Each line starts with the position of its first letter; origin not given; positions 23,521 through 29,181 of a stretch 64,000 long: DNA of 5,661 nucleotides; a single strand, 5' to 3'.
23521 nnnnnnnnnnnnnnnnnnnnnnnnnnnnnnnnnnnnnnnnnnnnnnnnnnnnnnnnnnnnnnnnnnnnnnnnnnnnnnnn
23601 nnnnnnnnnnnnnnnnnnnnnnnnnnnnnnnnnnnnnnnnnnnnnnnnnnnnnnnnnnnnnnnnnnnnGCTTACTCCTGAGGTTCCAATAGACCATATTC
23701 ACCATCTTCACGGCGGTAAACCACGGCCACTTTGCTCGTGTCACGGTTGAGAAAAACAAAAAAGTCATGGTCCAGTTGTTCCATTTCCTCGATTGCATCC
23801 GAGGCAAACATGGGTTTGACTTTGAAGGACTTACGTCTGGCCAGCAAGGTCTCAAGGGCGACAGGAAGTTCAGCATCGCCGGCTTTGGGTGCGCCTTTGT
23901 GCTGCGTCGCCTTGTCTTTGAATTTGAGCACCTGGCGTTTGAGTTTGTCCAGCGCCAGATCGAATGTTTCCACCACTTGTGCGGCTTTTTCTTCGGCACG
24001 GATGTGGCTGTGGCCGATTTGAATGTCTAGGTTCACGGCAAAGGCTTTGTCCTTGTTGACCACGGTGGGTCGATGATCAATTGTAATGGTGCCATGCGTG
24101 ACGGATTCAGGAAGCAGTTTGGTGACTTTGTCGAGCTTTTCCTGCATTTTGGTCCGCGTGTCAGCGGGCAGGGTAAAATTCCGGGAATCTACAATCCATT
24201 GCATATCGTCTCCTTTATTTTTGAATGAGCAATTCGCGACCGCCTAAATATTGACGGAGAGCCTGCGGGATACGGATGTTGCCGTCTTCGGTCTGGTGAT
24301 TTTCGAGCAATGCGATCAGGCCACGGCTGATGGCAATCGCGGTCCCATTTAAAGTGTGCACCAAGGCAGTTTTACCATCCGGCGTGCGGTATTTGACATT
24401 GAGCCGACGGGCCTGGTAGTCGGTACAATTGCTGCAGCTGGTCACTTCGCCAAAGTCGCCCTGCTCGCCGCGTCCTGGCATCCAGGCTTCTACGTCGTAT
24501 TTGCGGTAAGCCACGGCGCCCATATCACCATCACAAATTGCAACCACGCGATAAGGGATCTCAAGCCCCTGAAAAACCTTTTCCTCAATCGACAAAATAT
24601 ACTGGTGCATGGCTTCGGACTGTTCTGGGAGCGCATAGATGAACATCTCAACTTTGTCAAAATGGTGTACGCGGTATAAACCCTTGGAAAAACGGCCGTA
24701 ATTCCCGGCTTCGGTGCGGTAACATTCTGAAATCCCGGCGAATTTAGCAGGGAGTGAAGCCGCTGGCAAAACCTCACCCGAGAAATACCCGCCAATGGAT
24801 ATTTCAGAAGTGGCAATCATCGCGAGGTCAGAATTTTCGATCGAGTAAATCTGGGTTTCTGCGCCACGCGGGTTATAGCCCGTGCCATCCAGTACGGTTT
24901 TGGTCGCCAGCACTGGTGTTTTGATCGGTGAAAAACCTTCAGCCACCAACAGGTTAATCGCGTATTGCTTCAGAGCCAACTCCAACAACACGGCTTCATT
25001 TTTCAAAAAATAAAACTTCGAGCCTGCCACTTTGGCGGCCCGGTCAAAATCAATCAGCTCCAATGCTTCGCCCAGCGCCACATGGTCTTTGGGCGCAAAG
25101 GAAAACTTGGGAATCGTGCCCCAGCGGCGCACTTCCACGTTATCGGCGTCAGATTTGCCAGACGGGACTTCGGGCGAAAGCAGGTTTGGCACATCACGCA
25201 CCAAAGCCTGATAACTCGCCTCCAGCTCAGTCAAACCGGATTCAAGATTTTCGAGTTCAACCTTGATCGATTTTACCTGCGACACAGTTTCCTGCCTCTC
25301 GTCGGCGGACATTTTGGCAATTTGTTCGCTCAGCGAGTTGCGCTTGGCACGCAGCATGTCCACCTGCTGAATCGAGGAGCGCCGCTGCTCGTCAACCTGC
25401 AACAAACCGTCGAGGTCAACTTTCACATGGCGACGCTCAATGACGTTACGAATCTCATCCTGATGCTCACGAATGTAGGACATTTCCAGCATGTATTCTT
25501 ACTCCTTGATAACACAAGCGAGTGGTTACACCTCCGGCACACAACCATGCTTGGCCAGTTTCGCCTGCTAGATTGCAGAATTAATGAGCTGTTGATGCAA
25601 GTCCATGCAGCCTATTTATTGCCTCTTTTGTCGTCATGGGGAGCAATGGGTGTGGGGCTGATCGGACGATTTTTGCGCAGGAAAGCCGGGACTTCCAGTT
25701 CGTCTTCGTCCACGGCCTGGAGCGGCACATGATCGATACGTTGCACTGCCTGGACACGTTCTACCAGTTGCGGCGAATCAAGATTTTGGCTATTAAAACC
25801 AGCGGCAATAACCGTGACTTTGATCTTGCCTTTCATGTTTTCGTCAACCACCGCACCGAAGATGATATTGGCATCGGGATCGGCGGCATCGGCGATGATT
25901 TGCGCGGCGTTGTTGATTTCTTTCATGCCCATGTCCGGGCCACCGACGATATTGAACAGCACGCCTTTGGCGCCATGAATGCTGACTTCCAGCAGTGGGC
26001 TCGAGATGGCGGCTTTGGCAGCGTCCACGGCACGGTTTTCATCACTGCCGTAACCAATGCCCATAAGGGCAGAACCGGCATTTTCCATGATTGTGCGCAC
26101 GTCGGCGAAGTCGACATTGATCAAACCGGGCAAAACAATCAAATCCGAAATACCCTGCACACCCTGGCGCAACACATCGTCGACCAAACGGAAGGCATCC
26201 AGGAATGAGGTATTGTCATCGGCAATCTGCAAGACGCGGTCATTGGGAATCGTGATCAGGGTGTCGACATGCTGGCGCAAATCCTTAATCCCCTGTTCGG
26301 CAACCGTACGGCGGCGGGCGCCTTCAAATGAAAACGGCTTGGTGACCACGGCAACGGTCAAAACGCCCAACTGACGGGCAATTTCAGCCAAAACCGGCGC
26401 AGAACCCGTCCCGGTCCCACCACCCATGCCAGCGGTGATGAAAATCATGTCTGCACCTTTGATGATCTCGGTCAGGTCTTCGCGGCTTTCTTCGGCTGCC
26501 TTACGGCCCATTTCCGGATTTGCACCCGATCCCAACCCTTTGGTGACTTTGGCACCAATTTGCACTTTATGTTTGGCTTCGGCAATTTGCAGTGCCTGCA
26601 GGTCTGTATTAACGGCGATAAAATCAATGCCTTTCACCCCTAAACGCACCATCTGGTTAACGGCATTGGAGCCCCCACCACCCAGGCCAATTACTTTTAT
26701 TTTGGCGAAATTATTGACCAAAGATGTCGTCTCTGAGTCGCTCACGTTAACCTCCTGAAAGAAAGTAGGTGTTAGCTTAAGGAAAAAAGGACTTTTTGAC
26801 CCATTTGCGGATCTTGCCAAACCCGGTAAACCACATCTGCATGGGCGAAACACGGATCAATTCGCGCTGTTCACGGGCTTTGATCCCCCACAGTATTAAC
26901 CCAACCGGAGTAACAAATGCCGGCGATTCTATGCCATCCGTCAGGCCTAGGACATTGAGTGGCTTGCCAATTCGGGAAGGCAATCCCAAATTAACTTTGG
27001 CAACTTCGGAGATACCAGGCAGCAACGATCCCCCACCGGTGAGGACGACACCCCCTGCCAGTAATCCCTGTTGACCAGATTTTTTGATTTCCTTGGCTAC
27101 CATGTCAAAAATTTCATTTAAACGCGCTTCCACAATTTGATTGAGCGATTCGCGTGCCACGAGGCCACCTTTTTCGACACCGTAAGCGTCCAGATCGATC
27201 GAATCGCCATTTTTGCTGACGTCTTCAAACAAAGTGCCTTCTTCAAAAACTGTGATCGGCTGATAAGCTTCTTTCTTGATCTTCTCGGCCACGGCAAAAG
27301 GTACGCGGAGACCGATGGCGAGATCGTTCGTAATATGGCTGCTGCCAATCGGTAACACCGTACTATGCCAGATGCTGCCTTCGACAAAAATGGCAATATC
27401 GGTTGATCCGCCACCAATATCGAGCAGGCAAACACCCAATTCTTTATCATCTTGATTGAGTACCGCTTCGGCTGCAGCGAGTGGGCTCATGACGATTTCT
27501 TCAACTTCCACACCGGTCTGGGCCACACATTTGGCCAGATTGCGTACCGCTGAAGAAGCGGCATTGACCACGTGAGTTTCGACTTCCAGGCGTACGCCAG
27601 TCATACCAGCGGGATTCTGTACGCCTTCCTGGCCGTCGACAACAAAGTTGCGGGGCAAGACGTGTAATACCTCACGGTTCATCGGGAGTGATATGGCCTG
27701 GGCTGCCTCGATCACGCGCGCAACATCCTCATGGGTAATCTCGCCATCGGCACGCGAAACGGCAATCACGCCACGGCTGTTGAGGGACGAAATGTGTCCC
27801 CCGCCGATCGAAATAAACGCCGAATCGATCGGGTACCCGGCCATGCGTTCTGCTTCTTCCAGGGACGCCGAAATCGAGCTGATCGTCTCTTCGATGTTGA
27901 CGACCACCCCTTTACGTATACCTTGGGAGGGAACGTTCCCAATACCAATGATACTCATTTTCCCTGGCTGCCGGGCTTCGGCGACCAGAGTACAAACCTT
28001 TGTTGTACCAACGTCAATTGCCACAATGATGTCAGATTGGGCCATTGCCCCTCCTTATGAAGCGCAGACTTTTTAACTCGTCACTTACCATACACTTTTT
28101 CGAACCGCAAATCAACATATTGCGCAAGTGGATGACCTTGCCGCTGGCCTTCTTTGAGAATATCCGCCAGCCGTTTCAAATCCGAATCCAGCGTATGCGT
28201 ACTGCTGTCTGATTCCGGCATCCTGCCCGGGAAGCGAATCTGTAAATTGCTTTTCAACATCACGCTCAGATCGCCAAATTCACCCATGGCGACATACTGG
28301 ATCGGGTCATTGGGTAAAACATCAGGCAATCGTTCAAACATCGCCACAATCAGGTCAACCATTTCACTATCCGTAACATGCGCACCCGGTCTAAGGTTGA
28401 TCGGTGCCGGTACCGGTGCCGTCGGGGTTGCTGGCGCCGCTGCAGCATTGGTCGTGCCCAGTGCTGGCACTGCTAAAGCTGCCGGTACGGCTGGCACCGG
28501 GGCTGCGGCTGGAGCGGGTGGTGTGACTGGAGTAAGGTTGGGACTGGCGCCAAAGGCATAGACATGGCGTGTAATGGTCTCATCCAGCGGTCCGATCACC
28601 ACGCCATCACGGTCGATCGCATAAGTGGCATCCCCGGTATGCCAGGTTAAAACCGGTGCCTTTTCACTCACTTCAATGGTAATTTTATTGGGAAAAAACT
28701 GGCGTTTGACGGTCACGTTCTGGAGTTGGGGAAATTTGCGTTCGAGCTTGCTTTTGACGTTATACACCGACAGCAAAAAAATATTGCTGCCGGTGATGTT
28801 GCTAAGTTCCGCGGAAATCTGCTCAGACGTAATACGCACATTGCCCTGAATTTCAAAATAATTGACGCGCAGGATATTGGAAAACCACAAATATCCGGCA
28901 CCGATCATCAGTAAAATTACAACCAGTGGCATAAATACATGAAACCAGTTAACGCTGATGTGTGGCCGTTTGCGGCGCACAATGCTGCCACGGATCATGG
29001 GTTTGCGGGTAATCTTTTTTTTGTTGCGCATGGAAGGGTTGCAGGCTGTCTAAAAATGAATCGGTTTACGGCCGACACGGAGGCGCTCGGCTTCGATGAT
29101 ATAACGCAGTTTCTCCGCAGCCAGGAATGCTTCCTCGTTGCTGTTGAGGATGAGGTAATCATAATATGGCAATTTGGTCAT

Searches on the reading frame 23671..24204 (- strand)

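Call 17: search_protein_families(library=pfam, proteins=[window:23671-24204:-])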
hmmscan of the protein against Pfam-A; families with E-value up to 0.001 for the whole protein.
window:23671-24204:- (177 aa): 2 families
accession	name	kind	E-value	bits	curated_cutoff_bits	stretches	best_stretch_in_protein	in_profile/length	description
PF16321.10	Ribosom_S30AE_C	-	1.2e-22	79.7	25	1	121-172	6-57/57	Sigma 54 modulation/S30EA ribosomal protein C terminus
PF02482.25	Ribosomal_S30AE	-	8.4e-13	49.3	23.7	1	5-99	3-87/88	Sigma 54 modulation protein / S30EA ribosomal protein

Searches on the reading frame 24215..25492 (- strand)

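Call 17: search_protein_families(library=pfam, proteins=[window:24215-25492:-])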
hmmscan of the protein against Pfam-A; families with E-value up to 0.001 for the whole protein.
window:24215-25492:- (425 aa): 2 families
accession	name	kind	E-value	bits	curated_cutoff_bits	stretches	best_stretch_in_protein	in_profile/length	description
PF00587.30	tRNA-synt_2b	-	8.9e-30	104.5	29.3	1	219-399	6-179/179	tRNA synthetase class II core domain (G, H, P, S and T)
PF02403.27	Seryl_tRNA_N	-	9.6e-21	74.5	28.2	1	1-104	1-107/108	Seryl-tRNA synthetase N-terminal domain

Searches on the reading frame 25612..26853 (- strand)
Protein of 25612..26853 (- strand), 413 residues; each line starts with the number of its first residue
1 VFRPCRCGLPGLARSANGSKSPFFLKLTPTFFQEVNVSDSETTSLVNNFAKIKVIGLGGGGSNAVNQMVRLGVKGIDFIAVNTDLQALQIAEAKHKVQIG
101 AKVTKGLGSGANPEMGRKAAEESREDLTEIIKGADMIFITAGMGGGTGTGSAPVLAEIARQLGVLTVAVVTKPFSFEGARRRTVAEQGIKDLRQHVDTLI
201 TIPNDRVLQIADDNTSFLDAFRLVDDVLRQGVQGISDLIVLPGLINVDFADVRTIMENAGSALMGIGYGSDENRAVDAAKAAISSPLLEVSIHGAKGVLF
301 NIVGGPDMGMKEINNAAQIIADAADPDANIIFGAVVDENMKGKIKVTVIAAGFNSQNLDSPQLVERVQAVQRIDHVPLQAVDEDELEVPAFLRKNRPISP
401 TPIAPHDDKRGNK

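Call 14: search_protein_families(library=pfam, proteins=[window:25612-26853:-])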
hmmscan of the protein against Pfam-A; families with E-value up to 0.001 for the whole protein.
window:25612-26853:- (413 aa): 3 families
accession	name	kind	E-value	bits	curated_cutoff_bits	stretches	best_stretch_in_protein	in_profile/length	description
PF00091.31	Tubulin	-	1.8e-48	165.8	33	1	51-211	1-189/190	Tubulin/FtsZ family, GTPase domain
PF12327.13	FtsZ_C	-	2.6e-35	121.1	27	1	260-353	1-94/95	FtsZ family, C-terminal domain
PF13809.12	Tubulin_2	-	0.00028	20.7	27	0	216-274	178-239/356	Tubulin like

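Call 29: list_cluster_members(proteins=[P0001, window:25612-26853:-, window:24215-25492:-, window:39410-40048:-, window:38248-39540:-])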
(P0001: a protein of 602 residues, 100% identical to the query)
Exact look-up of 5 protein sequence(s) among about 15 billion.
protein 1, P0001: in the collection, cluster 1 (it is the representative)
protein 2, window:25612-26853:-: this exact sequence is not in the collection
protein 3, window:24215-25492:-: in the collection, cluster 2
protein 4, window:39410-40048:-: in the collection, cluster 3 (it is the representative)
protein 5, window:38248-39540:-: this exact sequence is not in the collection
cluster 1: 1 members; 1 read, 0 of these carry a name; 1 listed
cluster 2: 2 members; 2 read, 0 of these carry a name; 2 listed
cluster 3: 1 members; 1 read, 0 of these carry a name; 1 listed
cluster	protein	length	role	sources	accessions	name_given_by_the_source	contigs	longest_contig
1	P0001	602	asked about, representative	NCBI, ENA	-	-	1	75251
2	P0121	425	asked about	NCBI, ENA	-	-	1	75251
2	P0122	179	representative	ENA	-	-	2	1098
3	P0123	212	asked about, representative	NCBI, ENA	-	-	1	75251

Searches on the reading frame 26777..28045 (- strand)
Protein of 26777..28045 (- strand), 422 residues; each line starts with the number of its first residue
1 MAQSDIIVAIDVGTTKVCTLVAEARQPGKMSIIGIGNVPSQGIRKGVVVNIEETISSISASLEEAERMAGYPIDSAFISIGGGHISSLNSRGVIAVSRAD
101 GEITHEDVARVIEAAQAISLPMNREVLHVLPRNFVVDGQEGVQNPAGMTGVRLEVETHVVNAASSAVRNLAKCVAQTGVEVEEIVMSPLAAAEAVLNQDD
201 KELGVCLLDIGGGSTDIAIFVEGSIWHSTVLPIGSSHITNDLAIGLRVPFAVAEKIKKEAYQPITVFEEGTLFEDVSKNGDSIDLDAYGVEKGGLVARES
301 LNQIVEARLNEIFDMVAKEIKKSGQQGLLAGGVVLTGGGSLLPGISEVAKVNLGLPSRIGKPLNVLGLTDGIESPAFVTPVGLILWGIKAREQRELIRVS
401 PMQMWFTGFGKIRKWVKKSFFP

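Call 14: search_protein_families(library=pfam, proteins=[window:26777-28045:-])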
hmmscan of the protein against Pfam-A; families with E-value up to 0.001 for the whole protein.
window:26777-28045:- (422 aa): 6 families
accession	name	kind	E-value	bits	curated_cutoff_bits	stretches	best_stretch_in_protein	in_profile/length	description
PF14450.12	FtsA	-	2.6e-38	131.7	31.8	2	206-382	1-127/127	Cell division protein FtsA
PF02491.25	SHS2_FTSA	-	7.2e-32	110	25.4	1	82-160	1-78/79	SHS2 domain inserted in FTSA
PF06723.19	MreB_Mbl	-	6.9e-11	42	27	1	165-360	110-304/327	MreB/Mbl protein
PF06277.17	EutA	-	3.6e-06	26.6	27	1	173-241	115-181/475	Ethanolamine utilisation protein EutA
PF11104.14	PilM_2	-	1.9e-05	24.2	27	0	192-263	169-240/340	Type IV pilus assembly protein PilM;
PF00012.26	HSP70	-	0.00067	18.4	20.6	0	176-220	158-203/599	Hsp70 protein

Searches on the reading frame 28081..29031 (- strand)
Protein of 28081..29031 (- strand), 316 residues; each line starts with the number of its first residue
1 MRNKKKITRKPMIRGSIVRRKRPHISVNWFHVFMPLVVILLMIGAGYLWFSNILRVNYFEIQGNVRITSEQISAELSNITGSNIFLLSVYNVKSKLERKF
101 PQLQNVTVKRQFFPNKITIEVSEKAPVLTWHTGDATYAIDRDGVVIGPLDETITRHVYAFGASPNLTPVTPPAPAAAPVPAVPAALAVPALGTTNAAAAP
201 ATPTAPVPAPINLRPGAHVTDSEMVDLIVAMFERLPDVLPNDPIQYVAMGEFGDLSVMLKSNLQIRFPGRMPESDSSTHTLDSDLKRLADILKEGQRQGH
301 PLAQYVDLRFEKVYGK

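Call 14: search_protein_families(library=pfam, proteins=[window:28081-29031:-])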
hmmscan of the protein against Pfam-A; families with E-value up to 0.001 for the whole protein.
window:28081-29031:- (316 aa): 3 families
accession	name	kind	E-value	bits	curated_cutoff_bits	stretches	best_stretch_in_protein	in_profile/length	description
PF08478.15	POTRA_1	-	2.9e-13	50.3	23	1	55-123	2-68/69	POTRA domain, FtsQ-type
PF06898.16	YqfD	-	0.00015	21.2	25.2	1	5-125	54-173/379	Putative stage IV sporulation protein YqfD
PF03799.20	FtsQ_DivIB_C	-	0.00019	22.7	21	0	130-309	3-114/114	Cell division protein FtsQ/DivIB, C-terminal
